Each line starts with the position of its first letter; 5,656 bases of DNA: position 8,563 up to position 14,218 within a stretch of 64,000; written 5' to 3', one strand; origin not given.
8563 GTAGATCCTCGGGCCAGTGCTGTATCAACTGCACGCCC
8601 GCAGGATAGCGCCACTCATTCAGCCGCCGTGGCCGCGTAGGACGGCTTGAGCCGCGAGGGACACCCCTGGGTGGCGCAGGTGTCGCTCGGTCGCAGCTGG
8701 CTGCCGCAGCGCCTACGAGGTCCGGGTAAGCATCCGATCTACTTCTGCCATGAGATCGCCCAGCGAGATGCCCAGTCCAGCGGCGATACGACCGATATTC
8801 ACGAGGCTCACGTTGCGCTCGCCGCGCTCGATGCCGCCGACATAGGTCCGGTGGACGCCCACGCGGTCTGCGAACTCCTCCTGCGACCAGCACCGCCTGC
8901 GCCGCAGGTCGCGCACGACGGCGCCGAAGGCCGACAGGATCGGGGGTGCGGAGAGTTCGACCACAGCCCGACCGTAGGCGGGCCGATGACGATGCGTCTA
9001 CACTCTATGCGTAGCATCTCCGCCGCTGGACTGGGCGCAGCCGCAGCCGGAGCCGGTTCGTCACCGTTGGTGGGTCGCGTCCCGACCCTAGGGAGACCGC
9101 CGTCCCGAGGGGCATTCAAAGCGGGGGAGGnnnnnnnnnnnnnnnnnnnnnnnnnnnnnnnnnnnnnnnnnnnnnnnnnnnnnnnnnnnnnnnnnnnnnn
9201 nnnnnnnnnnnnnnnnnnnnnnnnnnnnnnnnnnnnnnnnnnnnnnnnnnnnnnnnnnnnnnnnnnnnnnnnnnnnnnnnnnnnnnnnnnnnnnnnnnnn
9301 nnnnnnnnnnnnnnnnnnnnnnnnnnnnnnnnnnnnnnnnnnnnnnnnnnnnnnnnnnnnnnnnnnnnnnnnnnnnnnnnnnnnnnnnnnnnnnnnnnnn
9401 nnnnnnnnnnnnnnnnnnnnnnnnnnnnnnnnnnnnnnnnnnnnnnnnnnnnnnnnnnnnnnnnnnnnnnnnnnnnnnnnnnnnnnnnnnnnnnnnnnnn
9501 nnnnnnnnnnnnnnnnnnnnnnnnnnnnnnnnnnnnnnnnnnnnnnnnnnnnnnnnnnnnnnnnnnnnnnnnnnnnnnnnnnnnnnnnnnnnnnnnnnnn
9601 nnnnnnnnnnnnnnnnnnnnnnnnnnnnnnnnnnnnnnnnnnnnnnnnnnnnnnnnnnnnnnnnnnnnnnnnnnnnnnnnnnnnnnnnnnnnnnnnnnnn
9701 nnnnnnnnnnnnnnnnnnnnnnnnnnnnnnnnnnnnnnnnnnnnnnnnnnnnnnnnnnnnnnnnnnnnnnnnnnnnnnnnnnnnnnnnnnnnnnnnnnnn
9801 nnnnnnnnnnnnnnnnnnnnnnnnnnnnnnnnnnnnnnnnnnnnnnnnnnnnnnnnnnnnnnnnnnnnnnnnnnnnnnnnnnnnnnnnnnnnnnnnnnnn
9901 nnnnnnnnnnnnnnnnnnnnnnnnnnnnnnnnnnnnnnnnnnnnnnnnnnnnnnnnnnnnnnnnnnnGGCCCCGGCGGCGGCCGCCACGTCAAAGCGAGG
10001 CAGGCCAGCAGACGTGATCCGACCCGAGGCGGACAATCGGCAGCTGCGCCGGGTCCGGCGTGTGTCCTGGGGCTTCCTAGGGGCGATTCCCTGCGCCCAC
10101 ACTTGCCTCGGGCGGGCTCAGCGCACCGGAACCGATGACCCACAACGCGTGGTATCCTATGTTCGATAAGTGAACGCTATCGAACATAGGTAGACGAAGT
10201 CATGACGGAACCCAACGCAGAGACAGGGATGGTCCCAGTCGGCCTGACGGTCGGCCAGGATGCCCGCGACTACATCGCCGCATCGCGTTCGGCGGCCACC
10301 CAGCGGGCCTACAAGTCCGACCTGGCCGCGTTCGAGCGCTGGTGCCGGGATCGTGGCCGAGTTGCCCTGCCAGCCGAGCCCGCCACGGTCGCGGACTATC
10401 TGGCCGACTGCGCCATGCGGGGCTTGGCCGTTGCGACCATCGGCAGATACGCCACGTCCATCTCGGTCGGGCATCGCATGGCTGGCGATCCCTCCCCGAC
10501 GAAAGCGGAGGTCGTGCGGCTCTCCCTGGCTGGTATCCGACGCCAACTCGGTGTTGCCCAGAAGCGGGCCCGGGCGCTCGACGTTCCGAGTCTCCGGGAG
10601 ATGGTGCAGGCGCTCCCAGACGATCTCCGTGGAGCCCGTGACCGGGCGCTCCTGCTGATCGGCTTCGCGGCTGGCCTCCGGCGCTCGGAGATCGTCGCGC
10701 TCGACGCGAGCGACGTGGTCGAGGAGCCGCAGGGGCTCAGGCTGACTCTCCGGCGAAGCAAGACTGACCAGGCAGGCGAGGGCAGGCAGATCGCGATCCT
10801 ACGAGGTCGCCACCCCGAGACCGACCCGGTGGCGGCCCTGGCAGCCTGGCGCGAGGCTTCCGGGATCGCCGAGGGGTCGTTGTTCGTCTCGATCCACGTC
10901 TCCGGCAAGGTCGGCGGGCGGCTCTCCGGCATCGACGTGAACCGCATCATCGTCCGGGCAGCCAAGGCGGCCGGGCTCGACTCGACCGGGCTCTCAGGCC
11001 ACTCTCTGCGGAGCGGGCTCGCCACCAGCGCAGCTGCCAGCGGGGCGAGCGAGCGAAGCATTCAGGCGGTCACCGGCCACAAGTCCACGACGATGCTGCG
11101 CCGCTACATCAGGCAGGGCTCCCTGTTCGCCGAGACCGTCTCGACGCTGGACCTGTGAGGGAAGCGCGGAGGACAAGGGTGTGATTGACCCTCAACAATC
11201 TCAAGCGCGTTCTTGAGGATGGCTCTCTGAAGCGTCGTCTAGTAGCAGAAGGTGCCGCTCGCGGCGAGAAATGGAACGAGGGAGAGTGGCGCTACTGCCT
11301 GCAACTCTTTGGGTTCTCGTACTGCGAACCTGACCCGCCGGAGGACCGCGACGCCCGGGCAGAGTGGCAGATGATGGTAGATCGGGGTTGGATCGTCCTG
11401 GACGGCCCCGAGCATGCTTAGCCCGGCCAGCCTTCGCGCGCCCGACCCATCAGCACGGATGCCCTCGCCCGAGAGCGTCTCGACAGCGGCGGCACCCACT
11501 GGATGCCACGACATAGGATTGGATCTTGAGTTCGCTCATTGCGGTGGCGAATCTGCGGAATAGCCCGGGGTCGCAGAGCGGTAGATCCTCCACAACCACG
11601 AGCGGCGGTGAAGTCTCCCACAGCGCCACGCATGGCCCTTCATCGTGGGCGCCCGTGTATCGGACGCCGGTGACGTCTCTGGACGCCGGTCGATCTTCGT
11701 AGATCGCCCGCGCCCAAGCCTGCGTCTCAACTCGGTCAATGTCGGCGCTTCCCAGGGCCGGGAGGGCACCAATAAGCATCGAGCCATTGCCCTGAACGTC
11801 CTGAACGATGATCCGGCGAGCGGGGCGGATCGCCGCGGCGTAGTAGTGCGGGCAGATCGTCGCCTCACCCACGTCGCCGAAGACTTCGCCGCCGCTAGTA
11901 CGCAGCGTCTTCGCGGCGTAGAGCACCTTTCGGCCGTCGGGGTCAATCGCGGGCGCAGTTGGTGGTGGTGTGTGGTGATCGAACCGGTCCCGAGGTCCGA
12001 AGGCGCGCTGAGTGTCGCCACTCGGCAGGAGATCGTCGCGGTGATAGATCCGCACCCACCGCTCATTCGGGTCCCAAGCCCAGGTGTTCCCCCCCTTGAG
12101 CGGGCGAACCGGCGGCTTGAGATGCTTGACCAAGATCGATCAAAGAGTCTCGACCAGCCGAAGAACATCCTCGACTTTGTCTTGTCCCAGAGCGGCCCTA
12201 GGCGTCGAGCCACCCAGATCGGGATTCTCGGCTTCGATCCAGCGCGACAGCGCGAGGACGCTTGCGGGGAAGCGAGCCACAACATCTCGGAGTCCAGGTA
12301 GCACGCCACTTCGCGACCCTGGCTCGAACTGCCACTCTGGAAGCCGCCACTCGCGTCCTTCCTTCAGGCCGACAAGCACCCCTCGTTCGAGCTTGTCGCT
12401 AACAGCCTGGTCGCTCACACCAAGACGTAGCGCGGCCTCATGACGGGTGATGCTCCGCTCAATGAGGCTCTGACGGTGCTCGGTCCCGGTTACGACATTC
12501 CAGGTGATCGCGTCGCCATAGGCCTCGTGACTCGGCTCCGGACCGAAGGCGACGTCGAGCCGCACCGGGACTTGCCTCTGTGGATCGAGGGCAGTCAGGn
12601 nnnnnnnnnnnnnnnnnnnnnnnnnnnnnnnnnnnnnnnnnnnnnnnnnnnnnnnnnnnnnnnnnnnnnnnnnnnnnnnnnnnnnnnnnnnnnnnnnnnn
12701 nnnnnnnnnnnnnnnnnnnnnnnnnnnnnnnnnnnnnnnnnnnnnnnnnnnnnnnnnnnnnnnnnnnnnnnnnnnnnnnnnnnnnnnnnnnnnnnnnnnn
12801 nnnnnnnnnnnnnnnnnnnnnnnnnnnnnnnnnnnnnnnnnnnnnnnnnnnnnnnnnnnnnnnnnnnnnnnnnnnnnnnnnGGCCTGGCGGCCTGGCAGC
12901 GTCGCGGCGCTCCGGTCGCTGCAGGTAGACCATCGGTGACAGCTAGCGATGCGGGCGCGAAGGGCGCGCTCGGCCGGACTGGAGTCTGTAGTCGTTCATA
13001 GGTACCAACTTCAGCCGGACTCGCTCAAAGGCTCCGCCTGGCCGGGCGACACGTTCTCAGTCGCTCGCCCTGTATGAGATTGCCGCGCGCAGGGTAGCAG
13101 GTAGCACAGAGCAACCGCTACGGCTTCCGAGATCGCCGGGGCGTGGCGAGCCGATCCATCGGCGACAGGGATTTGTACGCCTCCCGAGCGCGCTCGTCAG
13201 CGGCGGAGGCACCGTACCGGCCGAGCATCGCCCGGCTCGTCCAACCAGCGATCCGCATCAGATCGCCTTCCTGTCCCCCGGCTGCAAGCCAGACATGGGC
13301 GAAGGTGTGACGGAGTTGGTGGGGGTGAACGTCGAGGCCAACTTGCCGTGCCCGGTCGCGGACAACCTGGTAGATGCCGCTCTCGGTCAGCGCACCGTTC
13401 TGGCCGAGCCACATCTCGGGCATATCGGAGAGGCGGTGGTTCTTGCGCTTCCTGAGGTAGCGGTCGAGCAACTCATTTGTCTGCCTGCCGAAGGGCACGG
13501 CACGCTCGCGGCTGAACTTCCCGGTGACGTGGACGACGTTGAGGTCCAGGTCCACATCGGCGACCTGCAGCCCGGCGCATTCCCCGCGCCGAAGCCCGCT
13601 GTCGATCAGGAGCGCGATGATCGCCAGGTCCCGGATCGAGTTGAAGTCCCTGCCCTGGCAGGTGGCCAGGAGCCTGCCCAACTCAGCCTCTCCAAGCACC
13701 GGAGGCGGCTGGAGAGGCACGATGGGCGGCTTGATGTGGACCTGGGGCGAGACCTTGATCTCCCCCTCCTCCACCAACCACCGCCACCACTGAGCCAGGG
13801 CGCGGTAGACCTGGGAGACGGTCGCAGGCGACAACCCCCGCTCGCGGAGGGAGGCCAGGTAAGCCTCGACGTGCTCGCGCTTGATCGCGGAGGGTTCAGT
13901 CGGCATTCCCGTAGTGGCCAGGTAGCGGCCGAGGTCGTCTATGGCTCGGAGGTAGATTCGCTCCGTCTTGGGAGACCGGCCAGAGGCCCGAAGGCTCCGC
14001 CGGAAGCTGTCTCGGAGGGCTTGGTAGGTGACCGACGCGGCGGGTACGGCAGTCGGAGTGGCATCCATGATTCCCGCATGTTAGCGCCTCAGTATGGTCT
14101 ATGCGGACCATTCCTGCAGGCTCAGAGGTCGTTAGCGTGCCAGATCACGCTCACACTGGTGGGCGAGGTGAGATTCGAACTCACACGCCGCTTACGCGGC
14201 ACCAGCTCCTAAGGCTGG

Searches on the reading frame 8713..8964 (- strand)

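Call 61: search_protein_families(library=pfam, proteins=[window:8713-8964:-], max_evalue=0.00001)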
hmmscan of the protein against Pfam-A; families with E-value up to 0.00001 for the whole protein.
window:8713-8964:- (83 aa): 2 families
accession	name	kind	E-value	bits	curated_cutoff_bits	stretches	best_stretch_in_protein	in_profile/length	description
PF01381.28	HTH_3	-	6.6e-14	52.1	23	1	18-71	2-55/55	Helix-turn-helix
PF13560.12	HTH_31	-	1.6e-12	48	27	1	12-74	1-63/64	Helix-turn-helix domain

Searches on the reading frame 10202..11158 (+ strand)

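Call 20: search_protein_families(library=pfam, proteins=[window:10202-11158:+], max_evalue=0.001)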
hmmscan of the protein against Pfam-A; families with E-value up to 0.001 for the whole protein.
window:10202-11158:+ (318 aa): 2 families
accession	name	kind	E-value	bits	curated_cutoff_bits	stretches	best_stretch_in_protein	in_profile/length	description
PF00589.27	Phage_integrase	-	4.7e-18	66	27.1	1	130-304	7-167/172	Phage integrase family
PF02899.23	Phage_int_SAM_1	-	3.8e-06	27.5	22.3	1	27-83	12-68/83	Phage integrase, N-terminal SAM-like domain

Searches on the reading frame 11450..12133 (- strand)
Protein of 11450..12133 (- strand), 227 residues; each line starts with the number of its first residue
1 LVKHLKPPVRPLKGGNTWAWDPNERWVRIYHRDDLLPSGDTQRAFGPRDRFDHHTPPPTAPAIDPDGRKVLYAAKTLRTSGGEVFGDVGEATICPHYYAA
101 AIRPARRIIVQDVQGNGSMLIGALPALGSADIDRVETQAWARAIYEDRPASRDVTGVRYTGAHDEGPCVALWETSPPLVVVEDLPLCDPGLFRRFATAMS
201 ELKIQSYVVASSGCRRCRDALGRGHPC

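Call 20: search_protein_families(library=pfam, proteins=[window:11450-12133:-], max_evalue=0.001)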
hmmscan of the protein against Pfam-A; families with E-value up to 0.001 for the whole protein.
window:11450-12133:- (227 aa): 1 family
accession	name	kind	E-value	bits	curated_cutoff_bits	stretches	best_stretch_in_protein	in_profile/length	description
PF08808.17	RES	-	1.1e-08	35.7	23.2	1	51-179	15-143/157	RES domain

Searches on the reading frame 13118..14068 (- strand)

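Call 20: search_protein_families(library=pfam, proteins=[window:13118-14068:-], max_evalue=0.001)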
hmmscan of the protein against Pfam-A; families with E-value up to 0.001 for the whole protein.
window:13118-14068:- (316 aa): 3 families
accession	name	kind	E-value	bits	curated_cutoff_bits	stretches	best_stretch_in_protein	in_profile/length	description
PF00589.27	Phage_integrase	-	3.8e-25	89.1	27.1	1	125-289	3-169/172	Phage integrase family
PF13495.12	Phage_int_SAM_4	-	1.9e-13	51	27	1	18-100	1-80/85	Phage integrase, N-terminal SAM-like domain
PF02899.23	Phage_int_SAM_1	-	3.1e-06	27.8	22.3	1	22-102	4-83/83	Phage integrase, N-terminal SAM-like domain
